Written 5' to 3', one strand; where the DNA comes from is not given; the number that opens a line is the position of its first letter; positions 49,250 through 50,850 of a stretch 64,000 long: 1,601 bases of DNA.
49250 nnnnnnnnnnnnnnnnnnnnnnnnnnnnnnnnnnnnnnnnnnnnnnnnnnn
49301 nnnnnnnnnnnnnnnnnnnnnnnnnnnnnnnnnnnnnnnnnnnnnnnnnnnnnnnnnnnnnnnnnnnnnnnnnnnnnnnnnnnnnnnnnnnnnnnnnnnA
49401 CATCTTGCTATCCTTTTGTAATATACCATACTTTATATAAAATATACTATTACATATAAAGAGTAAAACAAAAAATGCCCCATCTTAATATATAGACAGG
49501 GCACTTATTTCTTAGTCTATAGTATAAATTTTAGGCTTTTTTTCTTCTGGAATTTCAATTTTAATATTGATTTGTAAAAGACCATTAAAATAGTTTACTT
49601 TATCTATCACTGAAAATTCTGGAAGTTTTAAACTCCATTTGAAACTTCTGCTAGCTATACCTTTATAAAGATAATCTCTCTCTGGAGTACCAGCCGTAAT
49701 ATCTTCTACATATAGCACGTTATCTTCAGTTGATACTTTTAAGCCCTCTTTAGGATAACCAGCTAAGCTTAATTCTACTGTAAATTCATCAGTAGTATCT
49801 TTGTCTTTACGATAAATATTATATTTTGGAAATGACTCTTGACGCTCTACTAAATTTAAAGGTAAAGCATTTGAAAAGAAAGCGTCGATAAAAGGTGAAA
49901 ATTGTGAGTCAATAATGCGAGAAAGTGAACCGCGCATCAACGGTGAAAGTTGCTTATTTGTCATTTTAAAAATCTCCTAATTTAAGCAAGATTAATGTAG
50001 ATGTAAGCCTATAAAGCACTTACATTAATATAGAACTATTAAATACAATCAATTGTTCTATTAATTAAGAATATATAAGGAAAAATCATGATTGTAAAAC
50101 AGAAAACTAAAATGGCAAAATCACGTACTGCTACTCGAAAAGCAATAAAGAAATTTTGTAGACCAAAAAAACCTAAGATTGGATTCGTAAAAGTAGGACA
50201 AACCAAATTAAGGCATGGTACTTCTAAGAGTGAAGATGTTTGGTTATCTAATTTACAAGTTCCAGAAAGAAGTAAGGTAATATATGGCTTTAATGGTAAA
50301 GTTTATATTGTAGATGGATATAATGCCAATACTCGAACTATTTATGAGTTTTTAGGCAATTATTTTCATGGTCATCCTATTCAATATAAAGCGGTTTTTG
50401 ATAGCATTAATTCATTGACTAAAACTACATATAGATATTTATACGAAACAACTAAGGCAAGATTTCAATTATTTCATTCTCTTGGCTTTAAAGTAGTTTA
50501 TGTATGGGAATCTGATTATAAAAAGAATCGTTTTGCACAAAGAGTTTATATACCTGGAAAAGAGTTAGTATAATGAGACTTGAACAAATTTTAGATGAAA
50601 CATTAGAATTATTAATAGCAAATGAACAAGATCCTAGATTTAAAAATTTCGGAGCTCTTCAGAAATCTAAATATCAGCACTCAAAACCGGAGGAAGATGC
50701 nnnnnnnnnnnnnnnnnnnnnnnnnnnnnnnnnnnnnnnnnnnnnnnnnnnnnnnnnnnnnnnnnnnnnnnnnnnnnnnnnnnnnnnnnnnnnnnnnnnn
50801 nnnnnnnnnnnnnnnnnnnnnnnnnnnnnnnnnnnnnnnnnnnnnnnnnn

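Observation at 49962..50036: ROSE-like RNA thermometer controlling a phage-encoded small heat-shock protein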

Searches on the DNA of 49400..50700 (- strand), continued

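Call 91: search_with_rna_model(model_id=R2, sources=[L009, L010, L011, L012, L013, L014, L015, L016, L017, L018, L019, L020, L021, L022, L023, L024, L025, L026, L027, L028, L029, L030, L031, L032, L033, L034, L035, L036, L037, L038, L039, L040, L041, L042, L043, L044, L045, L046, L047, L048, L049, L050, L051, L052, L053, L054, L055, L056, L057, L058, L059, L060, L061, L062, L063, L064, L065, L066, L067, L068, L069, L070, L071, L072, L073, L074, L075, L076, L077, L078, L079, L080, L081, L082, L083, L084, L085, L086, L087, L206, L207, L208, L209, L210, L212, L003, L004, L005, L088, L089, L090, L091, L092, L095, L099, L193, L194, L198, L202, L203], max_evalue=1, make_alignment=true)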
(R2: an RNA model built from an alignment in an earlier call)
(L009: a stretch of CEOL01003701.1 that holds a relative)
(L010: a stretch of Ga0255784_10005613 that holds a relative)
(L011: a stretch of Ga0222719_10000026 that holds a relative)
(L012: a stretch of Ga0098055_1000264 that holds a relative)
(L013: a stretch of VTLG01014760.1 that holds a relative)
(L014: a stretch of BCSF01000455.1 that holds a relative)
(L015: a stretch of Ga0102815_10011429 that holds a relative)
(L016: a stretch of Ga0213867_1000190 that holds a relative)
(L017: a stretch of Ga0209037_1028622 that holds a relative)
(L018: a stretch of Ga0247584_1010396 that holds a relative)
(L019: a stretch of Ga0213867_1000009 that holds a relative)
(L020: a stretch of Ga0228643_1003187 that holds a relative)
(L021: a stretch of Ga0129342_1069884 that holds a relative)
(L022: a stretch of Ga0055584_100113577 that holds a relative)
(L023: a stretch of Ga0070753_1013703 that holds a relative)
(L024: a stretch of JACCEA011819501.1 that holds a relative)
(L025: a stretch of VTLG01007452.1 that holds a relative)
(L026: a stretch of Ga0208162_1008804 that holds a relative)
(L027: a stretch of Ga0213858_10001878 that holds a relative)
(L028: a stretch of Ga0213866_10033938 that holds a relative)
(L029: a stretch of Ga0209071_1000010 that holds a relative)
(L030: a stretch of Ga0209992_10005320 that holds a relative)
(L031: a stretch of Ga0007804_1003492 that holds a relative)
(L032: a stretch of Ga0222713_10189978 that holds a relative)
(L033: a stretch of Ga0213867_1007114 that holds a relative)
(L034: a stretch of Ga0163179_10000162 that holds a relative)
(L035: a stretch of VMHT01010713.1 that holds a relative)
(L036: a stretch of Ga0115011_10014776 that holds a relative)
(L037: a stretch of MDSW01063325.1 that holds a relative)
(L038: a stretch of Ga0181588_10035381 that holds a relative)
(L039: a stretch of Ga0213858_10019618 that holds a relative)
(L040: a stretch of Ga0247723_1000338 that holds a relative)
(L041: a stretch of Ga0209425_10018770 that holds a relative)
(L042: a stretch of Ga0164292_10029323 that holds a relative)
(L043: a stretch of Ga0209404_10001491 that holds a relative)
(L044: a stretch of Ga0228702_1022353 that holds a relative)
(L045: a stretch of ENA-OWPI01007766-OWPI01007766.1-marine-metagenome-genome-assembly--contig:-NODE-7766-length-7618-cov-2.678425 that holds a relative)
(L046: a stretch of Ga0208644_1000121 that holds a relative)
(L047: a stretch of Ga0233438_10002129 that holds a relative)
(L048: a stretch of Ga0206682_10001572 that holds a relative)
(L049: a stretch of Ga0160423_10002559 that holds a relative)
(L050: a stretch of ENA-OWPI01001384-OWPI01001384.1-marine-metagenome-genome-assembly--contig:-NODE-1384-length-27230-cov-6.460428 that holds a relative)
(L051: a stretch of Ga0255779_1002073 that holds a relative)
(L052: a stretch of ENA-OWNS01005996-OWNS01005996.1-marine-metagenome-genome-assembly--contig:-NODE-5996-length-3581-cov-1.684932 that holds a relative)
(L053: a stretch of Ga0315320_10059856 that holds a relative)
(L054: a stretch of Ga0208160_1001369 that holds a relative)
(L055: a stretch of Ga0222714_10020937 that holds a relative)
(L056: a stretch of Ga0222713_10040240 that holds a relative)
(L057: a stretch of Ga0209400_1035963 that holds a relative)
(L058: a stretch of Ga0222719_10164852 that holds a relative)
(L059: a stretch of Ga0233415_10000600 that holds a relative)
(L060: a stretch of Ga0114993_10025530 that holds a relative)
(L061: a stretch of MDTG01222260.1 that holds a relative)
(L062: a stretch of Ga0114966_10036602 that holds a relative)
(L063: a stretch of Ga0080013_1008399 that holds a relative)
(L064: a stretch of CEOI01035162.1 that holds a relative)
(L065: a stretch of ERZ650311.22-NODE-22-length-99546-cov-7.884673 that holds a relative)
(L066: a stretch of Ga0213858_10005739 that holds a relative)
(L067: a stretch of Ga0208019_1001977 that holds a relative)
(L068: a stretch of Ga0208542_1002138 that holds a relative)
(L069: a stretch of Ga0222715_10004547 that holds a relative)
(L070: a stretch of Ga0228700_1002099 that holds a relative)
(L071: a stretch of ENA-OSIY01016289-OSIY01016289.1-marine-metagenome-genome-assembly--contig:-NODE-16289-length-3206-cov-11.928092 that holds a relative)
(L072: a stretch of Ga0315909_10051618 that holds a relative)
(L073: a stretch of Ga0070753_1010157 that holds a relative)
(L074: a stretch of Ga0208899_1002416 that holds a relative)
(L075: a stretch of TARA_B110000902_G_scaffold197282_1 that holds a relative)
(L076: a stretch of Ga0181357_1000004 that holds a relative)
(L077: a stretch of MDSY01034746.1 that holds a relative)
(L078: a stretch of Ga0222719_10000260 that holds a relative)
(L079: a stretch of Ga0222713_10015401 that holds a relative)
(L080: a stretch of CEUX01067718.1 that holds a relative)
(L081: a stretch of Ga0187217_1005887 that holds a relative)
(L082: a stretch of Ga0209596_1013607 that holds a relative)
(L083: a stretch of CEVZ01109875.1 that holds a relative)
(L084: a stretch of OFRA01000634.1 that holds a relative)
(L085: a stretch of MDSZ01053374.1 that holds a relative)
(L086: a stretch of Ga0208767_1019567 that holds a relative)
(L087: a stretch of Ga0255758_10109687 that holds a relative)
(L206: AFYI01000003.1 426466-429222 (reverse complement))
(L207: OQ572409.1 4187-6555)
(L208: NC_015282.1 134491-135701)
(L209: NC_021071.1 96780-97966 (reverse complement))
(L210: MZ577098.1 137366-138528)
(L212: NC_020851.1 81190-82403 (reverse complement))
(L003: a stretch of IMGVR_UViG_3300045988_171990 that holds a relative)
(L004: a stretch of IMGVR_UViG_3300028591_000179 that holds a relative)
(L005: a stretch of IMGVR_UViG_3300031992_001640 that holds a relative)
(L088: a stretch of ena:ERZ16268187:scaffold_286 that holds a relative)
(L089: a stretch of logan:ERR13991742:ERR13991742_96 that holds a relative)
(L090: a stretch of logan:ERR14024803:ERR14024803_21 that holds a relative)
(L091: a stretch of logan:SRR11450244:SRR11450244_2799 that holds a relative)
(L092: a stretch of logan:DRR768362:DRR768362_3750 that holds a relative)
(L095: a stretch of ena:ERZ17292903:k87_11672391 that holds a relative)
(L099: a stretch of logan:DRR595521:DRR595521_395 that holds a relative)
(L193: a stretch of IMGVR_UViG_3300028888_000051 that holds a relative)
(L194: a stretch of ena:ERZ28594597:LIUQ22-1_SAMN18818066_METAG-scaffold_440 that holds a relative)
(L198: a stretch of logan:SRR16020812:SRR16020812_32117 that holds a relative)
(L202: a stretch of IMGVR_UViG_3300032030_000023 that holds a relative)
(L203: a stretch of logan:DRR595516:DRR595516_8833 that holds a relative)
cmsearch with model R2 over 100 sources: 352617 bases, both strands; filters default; matches with E-value up to 1: 81.
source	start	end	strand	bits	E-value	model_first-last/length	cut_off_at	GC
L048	74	98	+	36.8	2.4e-07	1-25/25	no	0.24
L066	2007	2031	+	36.8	2.4e-07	1-25/25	no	0.24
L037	1868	1892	+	36.5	3.2e-07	1-25/25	no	0.32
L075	1489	1513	+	34.7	1.1e-06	1-25/25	no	0.24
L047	1951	1975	+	34.6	1.1e-06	1-25/25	no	0.24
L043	1901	1925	+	34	1.7e-06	1-25/25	no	0.24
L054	1873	1897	+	33.7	2.1e-06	1-25/25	no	0.24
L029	1891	1915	+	33.3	2.7e-06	1-25/25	no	0.28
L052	111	135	+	33.3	2.7e-06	1-25/25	no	0.28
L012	1943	1967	+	33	3.3e-06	1-25/25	no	0.44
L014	1943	1967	+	33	3.3e-06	1-25/25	no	0.44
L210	370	394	+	33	3.4e-06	1-25/25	no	0.28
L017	69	93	+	32.5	4.8e-06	1-25/25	no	0.48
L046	1870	1894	+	31.9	6.9e-06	1-25/25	no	0.28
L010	1943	1967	+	31.7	8.2e-06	1-25/25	no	0.44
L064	728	752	+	31.3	1.1e-05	1-25/25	no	0.4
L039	1940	1964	+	30.4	1.9e-05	1-25/25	no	0.36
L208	338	362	+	30.4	1.9e-05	1-25/25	no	0.36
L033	450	474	+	30.4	2e-05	1-25/25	no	0.24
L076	1867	1891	+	29.9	2.8e-05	1-25/25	no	0.32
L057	1397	1421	+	29.2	4.5e-05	1-25/25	no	0.36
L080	1526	1550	+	28.9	5.2e-05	1-25/25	no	0.36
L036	391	416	+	27.4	0.00014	1-25/25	no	0.23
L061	1187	1212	+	27.4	0.00015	1-25/25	no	0.31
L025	1870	1895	+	27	0.00019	1-25/25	no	0.31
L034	1870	1895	+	27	0.00019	1-25/25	no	0.31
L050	1870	1892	+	27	0.0002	1-25/25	no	0.35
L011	1940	1966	+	26.5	0.00027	1-25/25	no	0.3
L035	1951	1976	+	26.5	0.00027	1-25/25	no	0.23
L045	1327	1352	+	26.5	0.00027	1-25/25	no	0.23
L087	578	601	+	26.2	0.00034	1-25/25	no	0.25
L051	1869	1892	+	26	0.00039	1-25/25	no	0.33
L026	417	442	+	25.9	0.00041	1-25/25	no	0.31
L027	1869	1894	+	25.9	0.00041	1-25/25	no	0.31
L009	1624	1650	+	25.8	0.00045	1-25/25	no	0.37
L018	1169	1195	+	25.8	0.00045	1-25/25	no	0.37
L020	1936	1962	+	25.8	0.00045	1-25/25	no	0.37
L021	835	861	+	25.8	0.00045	1-25/25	no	0.37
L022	458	484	+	25.5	0.00055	1-25/25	no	0.41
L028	1531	1557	+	25.3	0.00063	1-25/25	no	0.3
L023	1941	1966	+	25.1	0.00072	1-25/25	no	0.31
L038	1860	1886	+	24.8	0.00089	1-25/25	no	0.33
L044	1581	1605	+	24.5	0.0011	1-25/25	no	0.52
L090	1967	1993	+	24.1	0.0014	1-25/25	no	0.22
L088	1969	1995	+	23.9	0.0016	1-25/25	no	0.26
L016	1867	1893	+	23.9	0.0016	1-25/25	no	0.3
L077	1875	1901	+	23.8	0.0017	1-25/25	no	0.37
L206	1693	1718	+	23.3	0.0025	1-25/25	no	0.35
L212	401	424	+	23.2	0.0026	1-25/25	no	0.38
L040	1879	1901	+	23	0.0029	1-25/25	no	0.39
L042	724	746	+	23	0.0029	1-25/25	no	0.39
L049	1877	1899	+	23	0.0029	1-25/25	no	0.3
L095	1968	1994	+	22.7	0.0037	1-25/25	no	0.22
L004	1969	1995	+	22.5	0.0042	1-25/25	no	0.3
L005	1966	1992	+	22.4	0.0043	1-25/25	no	0.22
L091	1967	1993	+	22.4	0.0043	1-25/25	no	0.22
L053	1051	1073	+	22.4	0.0043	1-25/25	no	0.3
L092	1970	1995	+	22.4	0.0045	1-25/25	no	0.27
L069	1972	1997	+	22.4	0.0046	1-25/25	no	0.35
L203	1970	1995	+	22.1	0.0054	1-25/25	no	0.27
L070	1901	1925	+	22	0.0059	1-25/25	no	0.48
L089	1968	1994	+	21.7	0.0071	1-25/25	no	0.26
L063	1826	1847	+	21.7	0.0074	1-25/25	no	0.32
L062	610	632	+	21.6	0.0076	1-25/25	no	0.35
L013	1864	1887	+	21.3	0.0096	1-25/25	no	0.33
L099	1969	1995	+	20.6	0.015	1-25/25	no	0.26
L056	1951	1973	+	20.2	0.02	1-25/25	no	0.39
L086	602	625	+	19.9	0.024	1-25/25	no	0.29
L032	862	884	+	19.7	0.027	1-25/25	no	0.35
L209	319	342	+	19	0.044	1-25/25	no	0.46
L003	1965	1991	+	18.8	0.051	1-25/25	no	0.3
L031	1852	1874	+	18.7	0.054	1-25/25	no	0.39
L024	1864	1886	+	18.7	0.054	1-25/25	no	0.35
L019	1868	1893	+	18.5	0.064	1-25/25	no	0.35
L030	1881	1904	+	18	0.087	1-25/25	no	0.29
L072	1321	1343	+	17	0.17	1-25/25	no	0.35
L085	227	249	+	16.9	0.19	1-25/25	no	0.3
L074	279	305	-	16.9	0.19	1-25/25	no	0.33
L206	1170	1194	+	16.5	0.25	1-25/25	no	0.4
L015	1855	1883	+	15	0.65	1-25/25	no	0.31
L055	868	893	+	15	0.69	1-25/25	no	0.35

Alignment A9: 81 matches aligned to the model, 32 columns, each read 5' to 3' on its own strand. Consensus structure (alignment columns), stored with it:
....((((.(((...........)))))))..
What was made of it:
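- Closest known: Enterobacterial ibpA and ibpB ROSE thermometers. Same: The phage-trained model R2 detects both Salmonella leaders (23.3 and 16.5 bits, call 91).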
